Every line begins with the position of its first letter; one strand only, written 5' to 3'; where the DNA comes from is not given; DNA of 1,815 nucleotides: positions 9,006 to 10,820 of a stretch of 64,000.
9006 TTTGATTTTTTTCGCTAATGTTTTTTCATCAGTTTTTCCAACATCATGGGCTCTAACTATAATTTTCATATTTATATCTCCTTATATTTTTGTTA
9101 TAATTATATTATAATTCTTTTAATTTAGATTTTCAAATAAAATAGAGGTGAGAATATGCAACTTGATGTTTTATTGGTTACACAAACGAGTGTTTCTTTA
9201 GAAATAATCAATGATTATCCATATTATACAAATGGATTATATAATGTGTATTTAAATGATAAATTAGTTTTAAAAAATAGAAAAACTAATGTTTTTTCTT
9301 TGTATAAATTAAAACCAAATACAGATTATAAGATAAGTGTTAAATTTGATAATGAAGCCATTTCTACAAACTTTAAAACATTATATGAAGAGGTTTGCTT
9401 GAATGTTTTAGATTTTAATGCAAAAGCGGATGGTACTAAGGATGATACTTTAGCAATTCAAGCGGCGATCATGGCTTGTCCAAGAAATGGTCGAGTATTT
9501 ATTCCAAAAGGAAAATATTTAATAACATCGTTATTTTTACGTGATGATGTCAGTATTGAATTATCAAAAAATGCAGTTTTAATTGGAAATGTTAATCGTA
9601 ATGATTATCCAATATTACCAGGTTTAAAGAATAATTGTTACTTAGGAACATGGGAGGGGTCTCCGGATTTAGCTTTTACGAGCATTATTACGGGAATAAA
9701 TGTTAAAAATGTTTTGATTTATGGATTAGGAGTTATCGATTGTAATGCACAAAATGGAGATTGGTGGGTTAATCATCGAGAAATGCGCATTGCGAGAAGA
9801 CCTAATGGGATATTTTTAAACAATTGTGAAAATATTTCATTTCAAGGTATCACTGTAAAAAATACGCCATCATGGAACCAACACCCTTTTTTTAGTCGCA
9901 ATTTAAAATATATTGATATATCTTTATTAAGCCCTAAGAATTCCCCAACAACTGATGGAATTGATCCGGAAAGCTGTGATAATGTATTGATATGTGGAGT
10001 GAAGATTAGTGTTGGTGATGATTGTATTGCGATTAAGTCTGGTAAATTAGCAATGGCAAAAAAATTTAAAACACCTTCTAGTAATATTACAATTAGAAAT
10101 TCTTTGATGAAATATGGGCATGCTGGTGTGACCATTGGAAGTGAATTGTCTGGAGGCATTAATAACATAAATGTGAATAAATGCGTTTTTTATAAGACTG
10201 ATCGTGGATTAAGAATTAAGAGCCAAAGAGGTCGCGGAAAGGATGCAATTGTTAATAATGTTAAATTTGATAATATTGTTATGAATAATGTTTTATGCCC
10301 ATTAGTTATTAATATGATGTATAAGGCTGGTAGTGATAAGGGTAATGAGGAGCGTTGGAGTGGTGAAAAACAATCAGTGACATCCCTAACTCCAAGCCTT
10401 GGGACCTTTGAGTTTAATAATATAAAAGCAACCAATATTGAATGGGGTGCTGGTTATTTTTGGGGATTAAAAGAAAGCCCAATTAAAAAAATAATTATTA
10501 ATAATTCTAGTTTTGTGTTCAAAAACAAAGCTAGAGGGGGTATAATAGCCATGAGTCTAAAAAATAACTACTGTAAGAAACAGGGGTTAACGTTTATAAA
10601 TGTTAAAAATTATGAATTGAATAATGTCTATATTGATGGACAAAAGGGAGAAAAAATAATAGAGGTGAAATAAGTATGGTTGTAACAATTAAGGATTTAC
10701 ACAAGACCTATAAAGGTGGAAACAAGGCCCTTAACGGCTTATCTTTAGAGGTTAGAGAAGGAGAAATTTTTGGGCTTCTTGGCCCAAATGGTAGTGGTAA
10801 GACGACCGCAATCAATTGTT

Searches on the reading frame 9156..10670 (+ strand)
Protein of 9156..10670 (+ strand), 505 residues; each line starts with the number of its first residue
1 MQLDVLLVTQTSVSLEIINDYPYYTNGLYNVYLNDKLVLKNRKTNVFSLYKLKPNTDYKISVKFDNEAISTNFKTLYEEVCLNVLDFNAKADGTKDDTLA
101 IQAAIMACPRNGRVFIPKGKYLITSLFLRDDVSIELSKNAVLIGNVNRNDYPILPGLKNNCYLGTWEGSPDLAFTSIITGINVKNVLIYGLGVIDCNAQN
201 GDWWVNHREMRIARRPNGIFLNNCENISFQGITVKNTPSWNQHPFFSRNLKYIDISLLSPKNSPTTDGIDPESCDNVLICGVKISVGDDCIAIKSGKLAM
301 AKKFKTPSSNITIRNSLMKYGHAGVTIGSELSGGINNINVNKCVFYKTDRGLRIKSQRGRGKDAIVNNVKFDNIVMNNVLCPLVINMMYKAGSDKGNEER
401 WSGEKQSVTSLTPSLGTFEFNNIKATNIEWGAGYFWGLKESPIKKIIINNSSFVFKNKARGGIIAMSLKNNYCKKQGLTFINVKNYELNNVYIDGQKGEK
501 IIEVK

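Call 74: search_protein_families(library=pfam, proteins=[window:9156-10670:+], max_evalue=0.00001)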
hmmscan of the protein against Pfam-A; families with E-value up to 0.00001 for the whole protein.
window:9156-10670:+ (505 aa): 2 families
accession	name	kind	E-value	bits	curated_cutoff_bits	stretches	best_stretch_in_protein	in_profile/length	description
PF00295.23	Glyco_hydro_28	-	2.7e-39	135.6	22.9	1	175-395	50-259/324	Glycosyl hydrolases family 28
PF12708.12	Pect-lyase_RHGA_epim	-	3.9e-13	50.1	27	1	82-147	2-63/213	Rhamnogalacturonase A/epimerase, pectate lyase-like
